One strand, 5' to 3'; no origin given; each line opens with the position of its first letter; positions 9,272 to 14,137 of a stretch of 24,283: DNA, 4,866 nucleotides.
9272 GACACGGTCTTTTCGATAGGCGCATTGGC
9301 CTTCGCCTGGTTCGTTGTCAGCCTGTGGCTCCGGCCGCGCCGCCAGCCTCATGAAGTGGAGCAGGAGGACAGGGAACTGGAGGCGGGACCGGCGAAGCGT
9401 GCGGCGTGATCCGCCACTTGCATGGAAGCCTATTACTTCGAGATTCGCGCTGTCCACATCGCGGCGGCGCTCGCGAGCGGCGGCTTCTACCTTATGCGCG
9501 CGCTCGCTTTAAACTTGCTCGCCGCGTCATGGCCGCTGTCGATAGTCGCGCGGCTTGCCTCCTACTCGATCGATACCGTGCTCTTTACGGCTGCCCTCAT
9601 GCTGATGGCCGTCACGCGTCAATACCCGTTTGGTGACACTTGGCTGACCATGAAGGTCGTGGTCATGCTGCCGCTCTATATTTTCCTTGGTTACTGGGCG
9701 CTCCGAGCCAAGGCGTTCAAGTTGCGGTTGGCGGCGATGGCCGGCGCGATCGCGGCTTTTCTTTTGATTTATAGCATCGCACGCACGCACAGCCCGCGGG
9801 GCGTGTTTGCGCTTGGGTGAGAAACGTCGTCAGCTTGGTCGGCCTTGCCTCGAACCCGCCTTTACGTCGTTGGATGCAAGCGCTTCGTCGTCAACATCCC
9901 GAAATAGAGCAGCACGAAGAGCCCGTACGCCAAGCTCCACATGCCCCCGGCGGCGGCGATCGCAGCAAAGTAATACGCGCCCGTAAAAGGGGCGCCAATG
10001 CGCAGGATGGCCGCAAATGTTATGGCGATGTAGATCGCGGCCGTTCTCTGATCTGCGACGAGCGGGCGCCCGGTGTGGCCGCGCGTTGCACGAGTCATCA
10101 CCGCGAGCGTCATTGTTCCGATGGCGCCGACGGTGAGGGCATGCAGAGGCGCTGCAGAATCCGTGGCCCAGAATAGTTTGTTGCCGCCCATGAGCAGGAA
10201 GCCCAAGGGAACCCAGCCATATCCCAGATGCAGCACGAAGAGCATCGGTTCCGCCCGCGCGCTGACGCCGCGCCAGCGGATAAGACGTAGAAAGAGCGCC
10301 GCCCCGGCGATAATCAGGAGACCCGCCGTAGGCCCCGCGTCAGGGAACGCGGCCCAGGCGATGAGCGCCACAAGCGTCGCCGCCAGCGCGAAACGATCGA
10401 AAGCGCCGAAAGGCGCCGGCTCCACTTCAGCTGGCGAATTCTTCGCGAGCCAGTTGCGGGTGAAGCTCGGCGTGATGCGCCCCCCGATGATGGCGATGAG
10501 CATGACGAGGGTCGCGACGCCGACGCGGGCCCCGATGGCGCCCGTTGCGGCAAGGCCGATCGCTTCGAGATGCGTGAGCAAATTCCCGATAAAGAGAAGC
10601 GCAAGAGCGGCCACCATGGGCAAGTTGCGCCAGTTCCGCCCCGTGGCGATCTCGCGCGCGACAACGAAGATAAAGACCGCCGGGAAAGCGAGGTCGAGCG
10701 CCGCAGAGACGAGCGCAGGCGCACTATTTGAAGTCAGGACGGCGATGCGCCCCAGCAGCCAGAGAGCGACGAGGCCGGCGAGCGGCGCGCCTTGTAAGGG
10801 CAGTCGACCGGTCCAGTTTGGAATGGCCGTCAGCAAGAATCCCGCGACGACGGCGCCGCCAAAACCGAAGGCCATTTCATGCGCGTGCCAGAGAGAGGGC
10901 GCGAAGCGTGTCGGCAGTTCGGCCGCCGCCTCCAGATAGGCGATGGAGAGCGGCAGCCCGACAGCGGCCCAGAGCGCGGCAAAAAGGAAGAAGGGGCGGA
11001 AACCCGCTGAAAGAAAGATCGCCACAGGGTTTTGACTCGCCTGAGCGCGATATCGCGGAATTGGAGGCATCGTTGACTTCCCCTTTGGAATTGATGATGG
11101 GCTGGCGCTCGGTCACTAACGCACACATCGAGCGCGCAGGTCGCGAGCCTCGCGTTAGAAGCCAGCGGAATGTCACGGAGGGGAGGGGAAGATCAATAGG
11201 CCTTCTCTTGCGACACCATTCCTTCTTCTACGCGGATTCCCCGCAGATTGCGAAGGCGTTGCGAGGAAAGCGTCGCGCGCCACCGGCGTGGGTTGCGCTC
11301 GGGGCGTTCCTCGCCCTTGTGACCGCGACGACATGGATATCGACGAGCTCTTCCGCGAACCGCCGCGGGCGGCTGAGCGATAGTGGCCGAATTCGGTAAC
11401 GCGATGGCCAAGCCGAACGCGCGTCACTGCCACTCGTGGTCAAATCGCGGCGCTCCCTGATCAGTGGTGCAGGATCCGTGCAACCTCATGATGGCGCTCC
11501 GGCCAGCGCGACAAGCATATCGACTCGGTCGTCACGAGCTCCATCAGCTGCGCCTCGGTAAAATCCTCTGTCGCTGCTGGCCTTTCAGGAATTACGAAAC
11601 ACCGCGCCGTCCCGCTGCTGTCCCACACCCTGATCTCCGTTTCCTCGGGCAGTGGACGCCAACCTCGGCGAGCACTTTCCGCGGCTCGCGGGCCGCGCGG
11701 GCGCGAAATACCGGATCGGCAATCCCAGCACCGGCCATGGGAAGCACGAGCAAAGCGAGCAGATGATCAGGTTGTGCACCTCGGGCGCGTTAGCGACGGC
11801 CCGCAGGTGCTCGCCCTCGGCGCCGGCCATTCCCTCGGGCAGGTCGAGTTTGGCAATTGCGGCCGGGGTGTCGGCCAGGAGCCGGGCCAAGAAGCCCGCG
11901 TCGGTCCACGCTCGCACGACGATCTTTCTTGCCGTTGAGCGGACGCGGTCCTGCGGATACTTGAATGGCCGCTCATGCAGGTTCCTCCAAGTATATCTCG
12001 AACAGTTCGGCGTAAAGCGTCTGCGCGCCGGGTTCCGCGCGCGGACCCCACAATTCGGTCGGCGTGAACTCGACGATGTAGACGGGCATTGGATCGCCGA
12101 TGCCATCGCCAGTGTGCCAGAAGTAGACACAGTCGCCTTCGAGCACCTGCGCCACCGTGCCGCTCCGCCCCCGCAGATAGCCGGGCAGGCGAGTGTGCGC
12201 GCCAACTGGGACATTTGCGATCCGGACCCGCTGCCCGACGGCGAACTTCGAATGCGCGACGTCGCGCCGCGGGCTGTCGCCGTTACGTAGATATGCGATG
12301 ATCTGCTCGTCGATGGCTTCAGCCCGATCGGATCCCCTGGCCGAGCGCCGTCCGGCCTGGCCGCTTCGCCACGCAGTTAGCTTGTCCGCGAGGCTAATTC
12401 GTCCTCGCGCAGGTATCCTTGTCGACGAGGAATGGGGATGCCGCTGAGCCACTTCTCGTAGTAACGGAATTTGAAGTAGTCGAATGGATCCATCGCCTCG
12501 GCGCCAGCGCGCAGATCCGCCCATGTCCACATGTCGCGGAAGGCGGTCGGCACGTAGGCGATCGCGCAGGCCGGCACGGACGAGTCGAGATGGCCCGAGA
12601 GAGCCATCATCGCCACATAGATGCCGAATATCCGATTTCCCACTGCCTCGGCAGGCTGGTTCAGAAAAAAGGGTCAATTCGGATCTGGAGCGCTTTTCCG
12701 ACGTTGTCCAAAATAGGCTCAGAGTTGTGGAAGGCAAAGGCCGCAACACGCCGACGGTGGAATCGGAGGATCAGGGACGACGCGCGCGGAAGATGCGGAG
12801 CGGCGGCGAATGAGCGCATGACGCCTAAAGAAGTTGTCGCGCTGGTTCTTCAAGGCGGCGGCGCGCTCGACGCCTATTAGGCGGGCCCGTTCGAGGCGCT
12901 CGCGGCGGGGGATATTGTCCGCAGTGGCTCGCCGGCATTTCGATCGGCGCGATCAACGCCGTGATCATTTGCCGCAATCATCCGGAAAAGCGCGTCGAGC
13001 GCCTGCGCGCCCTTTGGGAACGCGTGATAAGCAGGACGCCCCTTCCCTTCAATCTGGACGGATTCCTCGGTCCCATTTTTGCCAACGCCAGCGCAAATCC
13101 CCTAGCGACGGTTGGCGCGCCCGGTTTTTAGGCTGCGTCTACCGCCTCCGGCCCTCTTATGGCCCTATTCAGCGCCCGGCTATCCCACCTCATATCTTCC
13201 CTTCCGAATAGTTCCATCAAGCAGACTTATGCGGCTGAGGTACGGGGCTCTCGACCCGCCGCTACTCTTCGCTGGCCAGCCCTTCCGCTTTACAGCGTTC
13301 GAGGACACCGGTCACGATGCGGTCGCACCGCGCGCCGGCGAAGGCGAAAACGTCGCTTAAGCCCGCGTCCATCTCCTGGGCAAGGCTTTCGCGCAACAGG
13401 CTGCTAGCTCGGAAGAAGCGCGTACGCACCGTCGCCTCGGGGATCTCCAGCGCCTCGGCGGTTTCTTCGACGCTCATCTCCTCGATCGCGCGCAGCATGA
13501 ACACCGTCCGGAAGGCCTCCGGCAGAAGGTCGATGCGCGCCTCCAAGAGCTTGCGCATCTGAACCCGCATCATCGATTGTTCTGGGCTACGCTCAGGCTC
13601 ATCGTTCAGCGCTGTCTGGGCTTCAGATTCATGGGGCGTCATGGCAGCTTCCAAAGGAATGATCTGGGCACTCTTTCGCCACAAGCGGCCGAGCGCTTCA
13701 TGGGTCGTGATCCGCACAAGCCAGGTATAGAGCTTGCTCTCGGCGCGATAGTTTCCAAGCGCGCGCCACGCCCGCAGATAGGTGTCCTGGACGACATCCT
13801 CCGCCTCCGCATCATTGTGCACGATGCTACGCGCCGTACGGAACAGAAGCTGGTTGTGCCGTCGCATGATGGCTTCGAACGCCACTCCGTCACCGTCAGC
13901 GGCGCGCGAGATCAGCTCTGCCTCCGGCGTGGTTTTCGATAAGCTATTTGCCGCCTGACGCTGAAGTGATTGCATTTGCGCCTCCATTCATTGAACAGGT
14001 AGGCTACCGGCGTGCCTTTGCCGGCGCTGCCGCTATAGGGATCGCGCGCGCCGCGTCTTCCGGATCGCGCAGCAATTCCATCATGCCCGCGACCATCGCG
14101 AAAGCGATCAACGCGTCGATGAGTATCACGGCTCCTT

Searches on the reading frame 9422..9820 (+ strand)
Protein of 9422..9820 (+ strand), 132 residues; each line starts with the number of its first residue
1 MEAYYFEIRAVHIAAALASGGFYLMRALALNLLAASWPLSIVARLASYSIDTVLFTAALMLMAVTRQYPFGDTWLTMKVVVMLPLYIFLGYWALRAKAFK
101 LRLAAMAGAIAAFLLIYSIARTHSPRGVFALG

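Call 7: search_protein_families(library=pfam, proteins=[window:9422-9820:+], max_evalue=0.01)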
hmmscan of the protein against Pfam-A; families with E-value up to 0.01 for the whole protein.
window:9422-9820:+ (132 aa): 1 family
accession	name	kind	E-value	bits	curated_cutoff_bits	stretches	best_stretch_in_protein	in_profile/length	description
PF04247.17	SirB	-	4.8e-21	75.5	30.9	1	5-125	1-120/120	Invasion gene expression up-regulator, SirB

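Call 32: find_encoding_contigs(protein=window:9422-9820:+, flank=10000, max_places=6)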
Protein window:9422-9820:+ (132 aa): no gene with exactly this product is on record in the collection.

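Call 46: search_protein_families(library=pfam, proteins=[L027:898-1956:+], max_evalue=1)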
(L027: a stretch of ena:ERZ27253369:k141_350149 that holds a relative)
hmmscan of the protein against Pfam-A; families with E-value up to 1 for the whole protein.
L027:898-1956:+ (352 aa): 4 families
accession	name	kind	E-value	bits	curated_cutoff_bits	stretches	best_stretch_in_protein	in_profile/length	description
PF02195.25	ParB_N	-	1.4e-20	73.5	26.3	1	31-121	5-95/95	ParB N-terminal domain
PF08535.16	KorB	-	3.2e-16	59.5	22.3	1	141-211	3-78/89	KorB domain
PF06613.17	KorB_C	-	0.0014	19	25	1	293-345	5-56/59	KorB C-terminal beta-barrel domain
PF00296.26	Bac_luciferase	-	0.0065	16.3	27.9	1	71-159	157-246/314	Luciferase-like monooxygenase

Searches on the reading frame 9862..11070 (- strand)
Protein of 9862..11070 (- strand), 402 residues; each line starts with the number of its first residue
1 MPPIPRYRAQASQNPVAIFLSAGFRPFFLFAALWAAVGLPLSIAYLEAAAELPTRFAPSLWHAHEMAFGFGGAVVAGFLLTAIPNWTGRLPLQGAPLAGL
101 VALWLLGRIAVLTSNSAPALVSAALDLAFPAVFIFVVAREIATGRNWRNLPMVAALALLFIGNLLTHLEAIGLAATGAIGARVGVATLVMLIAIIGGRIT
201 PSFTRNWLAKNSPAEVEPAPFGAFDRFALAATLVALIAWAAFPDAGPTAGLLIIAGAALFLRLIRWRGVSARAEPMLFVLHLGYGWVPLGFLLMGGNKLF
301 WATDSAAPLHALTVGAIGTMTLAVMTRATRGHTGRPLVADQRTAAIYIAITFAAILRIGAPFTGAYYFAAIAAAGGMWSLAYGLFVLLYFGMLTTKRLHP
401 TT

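Call 7: search_protein_families(library=pfam, proteins=[window:9862-11070:-], max_evalue=0.01)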
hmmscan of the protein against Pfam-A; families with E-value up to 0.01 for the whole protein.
window:9862-11070:- (402 aa): 1 family
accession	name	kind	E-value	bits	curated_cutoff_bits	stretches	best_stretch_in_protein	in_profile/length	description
PF05940.17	NnrS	-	5e-112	375.4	28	1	19-397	2-371/371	NnrS protein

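Call 31: find_encoding_contigs(protein=window:9862-11070:-, flank=10000, max_places=6)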
Protein window:9862-11070:- (402 aa): no gene with exactly this product is on record in the collection.
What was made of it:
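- Tried and rejected: Exact-protein look-ups of NnrS and SirB2 found no encoding contig (calls 31, 32).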

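Call 46: search_protein_families(library=pfam, proteins=[L027:898-1956:+], max_evalue=1)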
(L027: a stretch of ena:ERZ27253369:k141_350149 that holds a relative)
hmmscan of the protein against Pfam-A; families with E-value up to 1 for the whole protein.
L027:898-1956:+ (352 aa): 4 families
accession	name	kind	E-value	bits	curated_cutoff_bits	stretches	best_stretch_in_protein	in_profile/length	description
PF02195.25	ParB_N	-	1.4e-20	73.5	26.3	1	31-121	5-95/95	ParB N-terminal domain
PF08535.16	KorB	-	3.2e-16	59.5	22.3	1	141-211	3-78/89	KorB domain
PF06613.17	KorB_C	-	0.0014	19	25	1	293-345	5-56/59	KorB C-terminal beta-barrel domain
PF00296.26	Bac_luciferase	-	0.0065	16.3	27.9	1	71-159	157-246/314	Luciferase-like monooxygenase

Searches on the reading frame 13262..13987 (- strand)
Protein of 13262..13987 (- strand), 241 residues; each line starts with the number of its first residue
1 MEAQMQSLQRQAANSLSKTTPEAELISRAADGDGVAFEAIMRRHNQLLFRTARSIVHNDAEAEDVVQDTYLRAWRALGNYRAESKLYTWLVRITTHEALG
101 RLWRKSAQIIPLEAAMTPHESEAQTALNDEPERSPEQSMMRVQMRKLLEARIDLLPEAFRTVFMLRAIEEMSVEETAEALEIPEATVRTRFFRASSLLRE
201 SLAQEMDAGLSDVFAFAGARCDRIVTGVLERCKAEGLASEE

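Call 7: search_protein_families(library=pfam, proteins=[window:13262-13987:-], max_evalue=0.01)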
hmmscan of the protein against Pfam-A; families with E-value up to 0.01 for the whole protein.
window:13262-13987:- (241 aa): 5 families
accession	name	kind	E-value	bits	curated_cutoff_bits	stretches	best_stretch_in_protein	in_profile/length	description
PF04542.20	Sigma70_r2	-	5.6e-16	58.5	24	1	41-104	2-67/71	Sigma-70 region 2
PF08281.18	Sigma70_r4_2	-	2e-12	47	25.7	1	147-194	3-50/54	Sigma-70, region 4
PF04545.22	Sigma70_r4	-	1.1e-07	31.7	24.1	1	153-200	3-50/50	Sigma-70, region 4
PF07638.17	Sigma70_ECF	-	0.00017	22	21.1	1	23-206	5-183/185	ECF sigma factor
PF13556.12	HTH_30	-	0.0063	16.7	27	0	170-204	12-46/59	PucR C-terminal helix-turn-helix domain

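Call 46: search_protein_families(library=pfam, proteins=[L027:898-1956:+], max_evalue=1)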
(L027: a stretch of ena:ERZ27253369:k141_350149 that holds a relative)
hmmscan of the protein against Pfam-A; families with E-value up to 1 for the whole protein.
L027:898-1956:+ (352 aa): 4 families
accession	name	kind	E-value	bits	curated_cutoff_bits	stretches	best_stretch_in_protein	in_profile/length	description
PF02195.25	ParB_N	-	1.4e-20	73.5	26.3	1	31-121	5-95/95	ParB N-terminal domain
PF08535.16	KorB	-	3.2e-16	59.5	22.3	1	141-211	3-78/89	KorB domain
PF06613.17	KorB_C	-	0.0014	19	25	1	293-345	5-56/59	KorB C-terminal beta-barrel domain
PF00296.26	Bac_luciferase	-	0.0065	16.3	27.9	1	71-159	157-246/314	Luciferase-like monooxygenase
